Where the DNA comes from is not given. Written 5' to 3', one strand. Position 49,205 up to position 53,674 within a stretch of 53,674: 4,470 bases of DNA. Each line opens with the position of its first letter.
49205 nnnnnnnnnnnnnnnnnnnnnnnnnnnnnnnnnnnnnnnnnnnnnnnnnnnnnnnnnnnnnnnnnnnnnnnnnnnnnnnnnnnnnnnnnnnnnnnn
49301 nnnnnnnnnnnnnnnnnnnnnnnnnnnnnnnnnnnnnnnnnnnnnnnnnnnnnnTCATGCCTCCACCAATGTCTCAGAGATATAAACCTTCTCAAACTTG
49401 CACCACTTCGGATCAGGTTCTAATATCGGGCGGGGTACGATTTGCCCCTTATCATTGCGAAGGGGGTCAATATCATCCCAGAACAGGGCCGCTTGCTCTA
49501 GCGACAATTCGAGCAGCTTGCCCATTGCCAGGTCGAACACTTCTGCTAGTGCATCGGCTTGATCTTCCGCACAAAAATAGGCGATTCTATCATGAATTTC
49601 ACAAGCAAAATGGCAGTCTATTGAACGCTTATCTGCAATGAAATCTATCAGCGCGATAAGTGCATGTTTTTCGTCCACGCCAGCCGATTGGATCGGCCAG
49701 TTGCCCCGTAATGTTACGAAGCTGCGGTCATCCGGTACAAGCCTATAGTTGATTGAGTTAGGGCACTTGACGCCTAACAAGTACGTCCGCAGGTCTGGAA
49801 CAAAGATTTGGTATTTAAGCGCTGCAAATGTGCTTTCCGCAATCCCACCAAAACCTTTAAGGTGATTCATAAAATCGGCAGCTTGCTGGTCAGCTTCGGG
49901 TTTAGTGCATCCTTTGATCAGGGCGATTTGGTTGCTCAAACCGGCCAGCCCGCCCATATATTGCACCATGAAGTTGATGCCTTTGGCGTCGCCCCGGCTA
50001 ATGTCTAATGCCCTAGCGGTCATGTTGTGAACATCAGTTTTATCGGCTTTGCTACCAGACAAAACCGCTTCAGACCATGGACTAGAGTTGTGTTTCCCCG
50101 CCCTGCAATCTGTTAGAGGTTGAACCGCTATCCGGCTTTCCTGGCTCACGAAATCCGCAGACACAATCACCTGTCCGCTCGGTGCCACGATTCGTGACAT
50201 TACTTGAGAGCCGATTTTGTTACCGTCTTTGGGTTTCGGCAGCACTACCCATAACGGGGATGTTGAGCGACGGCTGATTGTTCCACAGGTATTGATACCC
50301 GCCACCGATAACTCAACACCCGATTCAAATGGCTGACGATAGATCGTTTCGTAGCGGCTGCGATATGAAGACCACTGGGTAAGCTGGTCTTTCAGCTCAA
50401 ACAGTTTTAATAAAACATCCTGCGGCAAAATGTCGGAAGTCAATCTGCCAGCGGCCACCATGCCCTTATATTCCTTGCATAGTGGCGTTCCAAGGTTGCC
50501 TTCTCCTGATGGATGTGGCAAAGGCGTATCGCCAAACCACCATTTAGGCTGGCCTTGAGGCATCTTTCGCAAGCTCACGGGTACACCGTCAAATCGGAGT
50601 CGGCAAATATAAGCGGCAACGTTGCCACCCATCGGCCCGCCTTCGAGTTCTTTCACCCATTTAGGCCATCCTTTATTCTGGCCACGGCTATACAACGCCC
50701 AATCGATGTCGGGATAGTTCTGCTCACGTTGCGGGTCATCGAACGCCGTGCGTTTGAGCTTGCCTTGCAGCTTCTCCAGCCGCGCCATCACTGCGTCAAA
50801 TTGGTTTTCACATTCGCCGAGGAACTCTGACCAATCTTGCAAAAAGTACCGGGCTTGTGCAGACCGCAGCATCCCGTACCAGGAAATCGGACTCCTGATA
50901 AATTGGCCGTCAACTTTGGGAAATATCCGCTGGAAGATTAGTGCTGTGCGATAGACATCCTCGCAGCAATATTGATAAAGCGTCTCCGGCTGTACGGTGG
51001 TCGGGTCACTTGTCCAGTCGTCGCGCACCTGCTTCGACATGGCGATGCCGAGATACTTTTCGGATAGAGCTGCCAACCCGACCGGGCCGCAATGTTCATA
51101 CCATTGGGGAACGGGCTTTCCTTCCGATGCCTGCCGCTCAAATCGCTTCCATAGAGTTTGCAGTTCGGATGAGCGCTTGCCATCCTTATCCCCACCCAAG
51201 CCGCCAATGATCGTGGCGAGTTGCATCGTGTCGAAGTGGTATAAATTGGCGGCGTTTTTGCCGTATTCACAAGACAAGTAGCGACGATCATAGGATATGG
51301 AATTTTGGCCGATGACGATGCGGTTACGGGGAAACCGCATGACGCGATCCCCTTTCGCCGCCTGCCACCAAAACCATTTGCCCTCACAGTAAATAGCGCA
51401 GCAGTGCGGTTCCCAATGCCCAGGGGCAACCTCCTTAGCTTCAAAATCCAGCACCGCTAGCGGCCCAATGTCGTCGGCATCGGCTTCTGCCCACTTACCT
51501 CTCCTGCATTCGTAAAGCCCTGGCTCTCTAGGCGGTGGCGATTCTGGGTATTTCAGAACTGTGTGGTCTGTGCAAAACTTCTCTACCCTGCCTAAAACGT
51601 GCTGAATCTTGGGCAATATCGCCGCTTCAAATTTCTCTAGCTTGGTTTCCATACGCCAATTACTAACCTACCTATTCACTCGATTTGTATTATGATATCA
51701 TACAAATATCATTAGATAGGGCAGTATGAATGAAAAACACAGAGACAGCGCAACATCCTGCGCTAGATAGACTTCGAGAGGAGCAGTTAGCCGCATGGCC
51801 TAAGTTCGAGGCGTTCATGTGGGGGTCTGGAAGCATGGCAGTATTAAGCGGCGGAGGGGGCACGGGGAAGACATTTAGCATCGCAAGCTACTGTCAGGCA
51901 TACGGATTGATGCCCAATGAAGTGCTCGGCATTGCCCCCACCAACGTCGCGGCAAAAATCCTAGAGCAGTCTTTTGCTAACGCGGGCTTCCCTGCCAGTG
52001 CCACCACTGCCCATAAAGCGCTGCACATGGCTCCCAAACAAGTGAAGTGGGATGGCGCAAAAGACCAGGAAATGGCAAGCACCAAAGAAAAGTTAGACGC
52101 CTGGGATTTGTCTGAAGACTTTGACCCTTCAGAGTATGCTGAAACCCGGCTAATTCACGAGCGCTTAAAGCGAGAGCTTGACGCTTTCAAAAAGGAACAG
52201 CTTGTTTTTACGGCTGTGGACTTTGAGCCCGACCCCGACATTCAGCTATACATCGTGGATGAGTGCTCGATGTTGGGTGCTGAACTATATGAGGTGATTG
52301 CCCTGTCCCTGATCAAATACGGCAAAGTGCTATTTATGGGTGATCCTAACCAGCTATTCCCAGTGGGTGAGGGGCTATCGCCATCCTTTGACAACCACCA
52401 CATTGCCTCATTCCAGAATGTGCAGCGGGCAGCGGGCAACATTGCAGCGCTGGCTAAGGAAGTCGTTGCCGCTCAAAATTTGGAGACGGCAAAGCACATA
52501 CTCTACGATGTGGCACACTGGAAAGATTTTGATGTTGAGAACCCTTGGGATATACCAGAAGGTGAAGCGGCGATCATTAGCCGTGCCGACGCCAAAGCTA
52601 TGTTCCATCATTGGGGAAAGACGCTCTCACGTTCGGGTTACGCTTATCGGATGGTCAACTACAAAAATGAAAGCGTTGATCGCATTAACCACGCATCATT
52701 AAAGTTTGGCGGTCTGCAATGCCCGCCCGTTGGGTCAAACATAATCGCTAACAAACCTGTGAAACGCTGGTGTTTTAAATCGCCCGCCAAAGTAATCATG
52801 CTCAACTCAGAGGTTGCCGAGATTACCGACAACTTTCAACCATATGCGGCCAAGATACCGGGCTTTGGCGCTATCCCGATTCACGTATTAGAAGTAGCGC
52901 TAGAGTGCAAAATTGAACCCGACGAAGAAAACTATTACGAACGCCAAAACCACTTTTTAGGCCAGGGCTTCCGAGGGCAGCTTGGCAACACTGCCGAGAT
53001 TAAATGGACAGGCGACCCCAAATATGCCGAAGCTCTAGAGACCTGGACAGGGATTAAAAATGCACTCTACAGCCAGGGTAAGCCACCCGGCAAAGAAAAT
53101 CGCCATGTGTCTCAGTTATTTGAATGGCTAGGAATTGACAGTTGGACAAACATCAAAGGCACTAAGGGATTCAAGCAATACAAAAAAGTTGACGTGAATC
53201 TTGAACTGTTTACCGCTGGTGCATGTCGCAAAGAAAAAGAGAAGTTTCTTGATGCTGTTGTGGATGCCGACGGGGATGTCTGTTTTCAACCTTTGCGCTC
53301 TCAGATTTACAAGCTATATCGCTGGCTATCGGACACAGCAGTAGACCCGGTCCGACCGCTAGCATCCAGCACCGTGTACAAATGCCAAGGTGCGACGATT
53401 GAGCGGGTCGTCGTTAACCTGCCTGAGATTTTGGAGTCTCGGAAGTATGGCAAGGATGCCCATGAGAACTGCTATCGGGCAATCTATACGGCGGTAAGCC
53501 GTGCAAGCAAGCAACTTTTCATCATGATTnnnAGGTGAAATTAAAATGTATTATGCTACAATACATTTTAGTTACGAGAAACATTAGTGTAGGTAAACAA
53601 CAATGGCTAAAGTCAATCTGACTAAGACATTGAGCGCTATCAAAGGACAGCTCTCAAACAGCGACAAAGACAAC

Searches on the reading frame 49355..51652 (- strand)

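Call 7: search_protein_families(library=phrogs, proteins=[window:49355-51652:-], max_evalue=0.001)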
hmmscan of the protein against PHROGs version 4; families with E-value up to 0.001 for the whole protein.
window:49355-51652:- (765 aa): 3 families
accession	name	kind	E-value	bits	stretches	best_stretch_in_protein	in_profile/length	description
phrog_22619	-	DNA, RNA and nucleotide metabolism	2.4e-56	192.4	3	377-589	500-703/954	DNA polymerase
phrog_17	-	DNA, RNA and nucleotide metabolism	3.2e-23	82.7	1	81-712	691-1206/1445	DNA polymerase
phrog_2573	-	DNA, RNA and nucleotide metabolism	9.7e-06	26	1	548-720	81-255/336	DNA polymerase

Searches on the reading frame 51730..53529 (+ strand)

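Call 83: search_protein_families(library=pfam, proteins=[window:51730-53529:+], max_evalue=0.001)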
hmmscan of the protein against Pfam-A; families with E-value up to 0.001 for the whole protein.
window:51730-53529:+ (600 aa): 6 families
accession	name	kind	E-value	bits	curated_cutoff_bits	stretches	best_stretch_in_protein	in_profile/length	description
PF13245.12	AAA_19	-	5.2e-16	59.5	25.1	1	35-213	12-133/134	AAA domain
PF13604.12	AAA_30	-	8.9e-16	58.6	27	1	27-215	11-134/191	AAA domain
PF13086.12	AAA_11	-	2e-05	25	27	0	17-115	4-114/257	AAA domain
PF13538.12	UvrD_C_2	-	2.8e-05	24.3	27.4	1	546-598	4-51/52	UvrD-like helicase C-terminal domain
PF01443.25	Viral_helicase1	-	3.4e-05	24.2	21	0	152-212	37-100/228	Viral superfamily 1 RNA helicase core domain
PF05970.20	PIF1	-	0.0005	20.2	25.9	0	15-80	2-68/223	PIF1-like helicase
